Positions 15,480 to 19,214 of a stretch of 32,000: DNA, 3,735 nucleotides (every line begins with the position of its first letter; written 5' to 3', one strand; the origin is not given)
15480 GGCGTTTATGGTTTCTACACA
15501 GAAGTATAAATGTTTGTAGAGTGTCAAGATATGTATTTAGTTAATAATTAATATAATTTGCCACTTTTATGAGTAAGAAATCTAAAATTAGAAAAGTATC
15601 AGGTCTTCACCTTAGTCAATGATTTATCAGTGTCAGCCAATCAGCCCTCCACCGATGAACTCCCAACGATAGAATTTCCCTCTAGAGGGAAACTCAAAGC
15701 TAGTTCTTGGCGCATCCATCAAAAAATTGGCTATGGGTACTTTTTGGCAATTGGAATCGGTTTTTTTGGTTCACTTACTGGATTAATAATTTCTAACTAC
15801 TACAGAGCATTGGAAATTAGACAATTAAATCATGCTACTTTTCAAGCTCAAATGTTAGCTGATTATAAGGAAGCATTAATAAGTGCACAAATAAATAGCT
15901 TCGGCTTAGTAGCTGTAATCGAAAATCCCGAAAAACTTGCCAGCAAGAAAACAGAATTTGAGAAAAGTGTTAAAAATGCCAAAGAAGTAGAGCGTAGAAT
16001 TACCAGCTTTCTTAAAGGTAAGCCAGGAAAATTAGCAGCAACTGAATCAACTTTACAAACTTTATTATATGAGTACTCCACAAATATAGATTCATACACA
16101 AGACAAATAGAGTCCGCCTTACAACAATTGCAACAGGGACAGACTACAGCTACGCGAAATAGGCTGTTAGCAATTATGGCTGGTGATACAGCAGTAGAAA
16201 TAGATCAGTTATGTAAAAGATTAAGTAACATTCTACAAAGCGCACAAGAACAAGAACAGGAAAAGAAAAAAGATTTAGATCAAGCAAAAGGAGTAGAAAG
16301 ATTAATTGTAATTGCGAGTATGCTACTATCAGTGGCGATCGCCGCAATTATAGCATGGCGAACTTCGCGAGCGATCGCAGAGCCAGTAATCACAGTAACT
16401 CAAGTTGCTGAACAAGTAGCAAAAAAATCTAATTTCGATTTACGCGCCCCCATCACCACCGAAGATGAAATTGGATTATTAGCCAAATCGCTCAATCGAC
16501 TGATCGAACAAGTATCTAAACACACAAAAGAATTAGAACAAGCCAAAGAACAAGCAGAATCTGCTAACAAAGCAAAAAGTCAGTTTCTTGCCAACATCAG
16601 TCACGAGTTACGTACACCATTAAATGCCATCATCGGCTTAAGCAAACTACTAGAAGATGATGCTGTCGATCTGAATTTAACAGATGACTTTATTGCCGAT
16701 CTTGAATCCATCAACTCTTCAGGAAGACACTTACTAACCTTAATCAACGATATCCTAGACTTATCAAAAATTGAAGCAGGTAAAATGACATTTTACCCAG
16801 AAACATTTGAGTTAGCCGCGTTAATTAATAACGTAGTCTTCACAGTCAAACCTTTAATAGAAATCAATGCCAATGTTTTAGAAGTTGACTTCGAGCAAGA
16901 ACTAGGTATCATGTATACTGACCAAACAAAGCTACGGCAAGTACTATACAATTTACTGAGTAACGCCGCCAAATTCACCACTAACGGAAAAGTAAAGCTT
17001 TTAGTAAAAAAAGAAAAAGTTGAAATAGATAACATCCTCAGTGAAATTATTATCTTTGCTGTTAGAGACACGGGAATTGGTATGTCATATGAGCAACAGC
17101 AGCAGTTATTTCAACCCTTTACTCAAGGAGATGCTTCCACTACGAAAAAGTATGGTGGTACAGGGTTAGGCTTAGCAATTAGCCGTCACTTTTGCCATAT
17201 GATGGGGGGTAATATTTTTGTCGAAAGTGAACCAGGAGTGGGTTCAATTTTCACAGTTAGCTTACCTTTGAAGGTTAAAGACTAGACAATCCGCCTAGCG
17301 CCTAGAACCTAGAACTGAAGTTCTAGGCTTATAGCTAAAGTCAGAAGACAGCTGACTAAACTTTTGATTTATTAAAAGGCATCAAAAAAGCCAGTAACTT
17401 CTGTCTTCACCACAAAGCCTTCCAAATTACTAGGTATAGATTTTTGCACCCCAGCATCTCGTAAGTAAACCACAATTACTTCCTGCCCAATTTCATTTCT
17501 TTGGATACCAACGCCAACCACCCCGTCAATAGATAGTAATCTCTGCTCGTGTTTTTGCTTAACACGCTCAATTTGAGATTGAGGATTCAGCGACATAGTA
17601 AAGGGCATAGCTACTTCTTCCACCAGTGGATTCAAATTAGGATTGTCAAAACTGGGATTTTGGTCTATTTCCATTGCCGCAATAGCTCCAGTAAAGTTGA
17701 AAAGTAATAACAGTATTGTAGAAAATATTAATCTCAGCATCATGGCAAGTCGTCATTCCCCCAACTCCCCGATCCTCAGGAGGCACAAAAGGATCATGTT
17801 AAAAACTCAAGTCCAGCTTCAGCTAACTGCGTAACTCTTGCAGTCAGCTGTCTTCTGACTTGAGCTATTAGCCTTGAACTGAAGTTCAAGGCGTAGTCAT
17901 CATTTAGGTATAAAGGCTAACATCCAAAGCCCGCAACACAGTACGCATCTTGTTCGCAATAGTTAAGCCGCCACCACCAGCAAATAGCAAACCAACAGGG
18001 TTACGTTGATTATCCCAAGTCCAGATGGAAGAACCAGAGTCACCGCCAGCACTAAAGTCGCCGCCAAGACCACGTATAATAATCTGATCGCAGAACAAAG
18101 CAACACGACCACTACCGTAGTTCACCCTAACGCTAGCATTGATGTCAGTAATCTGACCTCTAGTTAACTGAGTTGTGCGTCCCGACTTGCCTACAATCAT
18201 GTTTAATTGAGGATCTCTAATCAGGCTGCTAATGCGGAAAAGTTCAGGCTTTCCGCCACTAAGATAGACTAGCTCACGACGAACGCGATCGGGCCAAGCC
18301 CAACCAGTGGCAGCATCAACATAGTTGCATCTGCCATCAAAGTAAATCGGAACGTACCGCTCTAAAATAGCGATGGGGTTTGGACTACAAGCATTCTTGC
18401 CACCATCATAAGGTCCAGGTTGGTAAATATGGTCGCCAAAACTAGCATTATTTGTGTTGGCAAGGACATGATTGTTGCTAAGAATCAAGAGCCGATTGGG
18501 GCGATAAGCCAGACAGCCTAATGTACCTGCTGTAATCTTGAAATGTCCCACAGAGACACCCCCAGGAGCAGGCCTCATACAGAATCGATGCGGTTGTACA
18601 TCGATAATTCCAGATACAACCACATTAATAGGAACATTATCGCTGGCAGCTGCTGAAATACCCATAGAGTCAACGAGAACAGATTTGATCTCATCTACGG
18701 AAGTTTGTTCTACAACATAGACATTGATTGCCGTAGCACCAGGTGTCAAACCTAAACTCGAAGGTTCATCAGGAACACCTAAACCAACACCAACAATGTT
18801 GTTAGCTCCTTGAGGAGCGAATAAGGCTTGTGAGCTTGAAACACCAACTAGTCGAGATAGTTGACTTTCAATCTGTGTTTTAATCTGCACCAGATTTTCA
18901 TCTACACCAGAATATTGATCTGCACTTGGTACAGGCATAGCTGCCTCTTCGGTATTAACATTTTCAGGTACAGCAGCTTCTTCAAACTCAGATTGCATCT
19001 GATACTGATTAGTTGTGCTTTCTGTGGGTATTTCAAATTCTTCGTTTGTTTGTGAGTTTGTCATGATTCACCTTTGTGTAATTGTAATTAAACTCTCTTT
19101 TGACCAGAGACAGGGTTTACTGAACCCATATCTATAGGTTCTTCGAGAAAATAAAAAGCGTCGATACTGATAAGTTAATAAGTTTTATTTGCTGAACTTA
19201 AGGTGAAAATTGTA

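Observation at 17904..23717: Candidate undescribed STAND-centred module: sensor-less HTH/NB-ARC ATPase + coupled membrane Ser/Thr kinase-TPR + periplasmic TPR protein, divergent from a leaderless chymotrypsin-fold protease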

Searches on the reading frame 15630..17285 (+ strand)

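Call 5: search_protein_families(library=pfam, proteins=[window:15630-17285:+], max_evalue=0.01)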
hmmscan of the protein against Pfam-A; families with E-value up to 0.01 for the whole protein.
window:15630-17285:+ (551 aa): 4 families
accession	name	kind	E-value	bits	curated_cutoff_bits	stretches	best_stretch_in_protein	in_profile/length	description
PF02518.31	HATPase_c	-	2.5e-28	99.2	26.4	1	431-548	2-110/111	Histidine kinase-, DNA gyrase B-, and HSP90-like ATPase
PF00512.31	HisKA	-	4e-21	75.3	26.9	1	315-384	1-66/66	His Kinase A (phospho-acceptor) domain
PF00672.30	HAMP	-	3.1e-10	40.7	25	1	245-295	2-51/53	HAMP domain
PF14561.12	TPR_20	-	0.0071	17.1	25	1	137-209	3-75/90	Tetratricopeptide repeat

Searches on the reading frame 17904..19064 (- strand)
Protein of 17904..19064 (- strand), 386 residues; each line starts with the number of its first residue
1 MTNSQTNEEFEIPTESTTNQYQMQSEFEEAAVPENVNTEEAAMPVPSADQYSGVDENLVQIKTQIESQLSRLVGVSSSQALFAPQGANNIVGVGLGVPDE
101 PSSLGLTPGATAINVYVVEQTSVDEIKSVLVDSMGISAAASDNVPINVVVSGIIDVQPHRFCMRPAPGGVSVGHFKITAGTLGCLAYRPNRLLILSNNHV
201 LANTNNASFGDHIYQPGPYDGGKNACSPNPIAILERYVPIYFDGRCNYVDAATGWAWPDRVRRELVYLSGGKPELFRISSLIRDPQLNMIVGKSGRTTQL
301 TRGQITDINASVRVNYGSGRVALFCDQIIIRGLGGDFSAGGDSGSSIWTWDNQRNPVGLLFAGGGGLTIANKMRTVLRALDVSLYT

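Call 5: search_protein_families(library=pfam, proteins=[window:17904-19064:-], max_evalue=0.01)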
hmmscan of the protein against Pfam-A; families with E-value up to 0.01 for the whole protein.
window:17904-19064:- (386 aa): 1 family
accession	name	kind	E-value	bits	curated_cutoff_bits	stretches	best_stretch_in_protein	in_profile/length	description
PF25819.1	Nal1_C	-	0.00069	19.3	26.1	1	289-364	150-229/268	Nal1 C-terminal domain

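Call 6: search_protein_families(library=ncbifam, proteins=[window:17904-19064:-], max_evalue=0.01)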
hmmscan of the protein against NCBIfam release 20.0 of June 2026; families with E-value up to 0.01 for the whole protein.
window:17904-19064:- (386 aa): 0 families

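Call 7: search_protein_families(library=padloc, proteins=[window:17904-19064:-], max_evalue=0.01)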
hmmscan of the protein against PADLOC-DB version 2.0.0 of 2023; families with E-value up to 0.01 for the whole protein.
window:17904-19064:- (386 aa): 0 families

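Call 41: find_homologous_proteins(query=window:17904-19064:-, max_evalue=0.001)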
Query window:17904-19064:- (386 aa): 7769 proteins with E <= 0.001 among 8000 candidates; the best 120 are listed.
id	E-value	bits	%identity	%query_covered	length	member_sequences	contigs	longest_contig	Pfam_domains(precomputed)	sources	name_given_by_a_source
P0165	9.8e-256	866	99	100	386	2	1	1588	-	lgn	-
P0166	3.3e-184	630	72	98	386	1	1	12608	-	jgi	jgi:hypothetical protein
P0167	1.9e-182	624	69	99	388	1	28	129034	-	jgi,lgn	jgi:hypothetical protein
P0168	8.0e-173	593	69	98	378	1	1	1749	-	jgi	jgi:hypothetical protein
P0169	2.1e-172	591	69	100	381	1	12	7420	-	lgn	-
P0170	2.1e-170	585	69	100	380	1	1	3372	-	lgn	-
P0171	7.2e-141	487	66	94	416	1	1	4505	-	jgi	jgi:hypothetical protein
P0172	4.2e-140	485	60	100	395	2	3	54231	-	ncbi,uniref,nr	ncbi:MAG: hypothetical protein F6K50_28115 [Moorea sp. SIO3I7]|uniref:hypothetical protein n=1 Tax=u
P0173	1.1e-139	484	62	97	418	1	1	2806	-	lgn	-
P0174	2.6e-139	482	60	100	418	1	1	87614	-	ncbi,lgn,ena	-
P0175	6.4e-139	481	62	97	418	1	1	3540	-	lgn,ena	-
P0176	7.9e-139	481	59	99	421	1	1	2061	-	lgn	-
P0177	6.0e-138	478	61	98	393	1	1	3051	PF25819.2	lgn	-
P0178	2.2e-137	476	59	99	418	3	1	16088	-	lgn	-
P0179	3.5e-137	475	59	99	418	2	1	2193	-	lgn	-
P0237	6.8e-129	448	61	90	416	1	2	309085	-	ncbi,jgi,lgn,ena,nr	ncbi:MAG TPA: hypothetical protein VEM96_01055 [Pyrinomonadaceae bacterium]|nr:hypothetical protein 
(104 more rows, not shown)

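Call 42: find_encoding_contigs(protein=P0167, flank=6000, max_places=3)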
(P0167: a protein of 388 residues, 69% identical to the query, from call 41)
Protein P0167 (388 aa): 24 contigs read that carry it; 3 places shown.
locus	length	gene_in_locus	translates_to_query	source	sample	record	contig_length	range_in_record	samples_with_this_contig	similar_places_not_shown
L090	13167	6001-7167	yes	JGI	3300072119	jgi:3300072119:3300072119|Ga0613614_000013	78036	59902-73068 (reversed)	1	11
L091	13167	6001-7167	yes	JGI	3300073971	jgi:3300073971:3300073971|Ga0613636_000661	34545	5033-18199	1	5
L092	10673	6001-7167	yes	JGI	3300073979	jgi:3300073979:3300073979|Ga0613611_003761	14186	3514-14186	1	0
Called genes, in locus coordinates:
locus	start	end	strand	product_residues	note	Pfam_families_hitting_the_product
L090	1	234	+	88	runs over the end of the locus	-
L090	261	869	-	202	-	PF00510:COX3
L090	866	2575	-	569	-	PF00115:COX1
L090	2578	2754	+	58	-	-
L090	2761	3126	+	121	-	PF05635:23S_rRNA_IVP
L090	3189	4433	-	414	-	PF02790:COX2_TM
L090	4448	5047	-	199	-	PF09990:DUF2231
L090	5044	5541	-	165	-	PF09990:DUF2231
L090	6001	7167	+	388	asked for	-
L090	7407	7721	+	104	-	-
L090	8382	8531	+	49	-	-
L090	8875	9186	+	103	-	PF05402:PqqD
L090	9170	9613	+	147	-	PF13471:Transglut_core3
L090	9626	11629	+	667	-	PF13522:GATase_6, PF13537:GATase_7, PF00733:Asn_synthase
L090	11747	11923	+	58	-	-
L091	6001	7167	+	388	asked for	-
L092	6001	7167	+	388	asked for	-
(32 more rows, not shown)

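Call 43: find_encoding_contigs(protein=P0237, flank=6000, max_places=1)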
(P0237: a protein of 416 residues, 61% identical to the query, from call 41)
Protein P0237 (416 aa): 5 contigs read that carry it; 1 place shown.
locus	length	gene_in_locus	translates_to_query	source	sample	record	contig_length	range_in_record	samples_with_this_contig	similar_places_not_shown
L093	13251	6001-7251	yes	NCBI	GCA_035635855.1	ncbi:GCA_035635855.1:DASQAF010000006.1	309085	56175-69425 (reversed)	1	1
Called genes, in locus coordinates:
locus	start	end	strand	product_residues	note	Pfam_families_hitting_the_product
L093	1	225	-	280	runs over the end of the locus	PF00082:Peptidase_S8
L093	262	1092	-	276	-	PF01590:GAF, PF13185:GAF_2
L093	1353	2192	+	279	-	PF13098:Thioredoxin_2 (faint), PF00578:AhpC-TSA, PF08534:Redoxin, PF00085:Thioredoxin (weak), PF13905:Thioredoxin_8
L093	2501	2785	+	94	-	-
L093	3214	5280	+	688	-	PF00664:ABC_membrane, PF00005:ABC_tran, PF13304:AAA_21 (faint)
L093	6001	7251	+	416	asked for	-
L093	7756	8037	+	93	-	-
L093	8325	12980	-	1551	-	PF06051:DUF928, PF13181:TPR_8 (faint), PF00515:TPR_1 (faint), PF07719:TPR_2 (faint), PF13374:TPR_10 (faint), PF13424:TPR_12 (weak), PF12770:CHAT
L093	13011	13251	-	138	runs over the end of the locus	PF13490:zf-HC2 (weak)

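Call 63: search_solved_structures(query=window:17904-19064:-, max_evalue=1, show_alignments=1)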
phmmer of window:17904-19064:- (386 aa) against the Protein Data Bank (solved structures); distinct sequences matched with E-value up to 1: 1.
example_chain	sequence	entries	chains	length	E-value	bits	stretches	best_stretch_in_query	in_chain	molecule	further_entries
1hpg_A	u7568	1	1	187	0.023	16.7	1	287-346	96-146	Glutamic acid specific protease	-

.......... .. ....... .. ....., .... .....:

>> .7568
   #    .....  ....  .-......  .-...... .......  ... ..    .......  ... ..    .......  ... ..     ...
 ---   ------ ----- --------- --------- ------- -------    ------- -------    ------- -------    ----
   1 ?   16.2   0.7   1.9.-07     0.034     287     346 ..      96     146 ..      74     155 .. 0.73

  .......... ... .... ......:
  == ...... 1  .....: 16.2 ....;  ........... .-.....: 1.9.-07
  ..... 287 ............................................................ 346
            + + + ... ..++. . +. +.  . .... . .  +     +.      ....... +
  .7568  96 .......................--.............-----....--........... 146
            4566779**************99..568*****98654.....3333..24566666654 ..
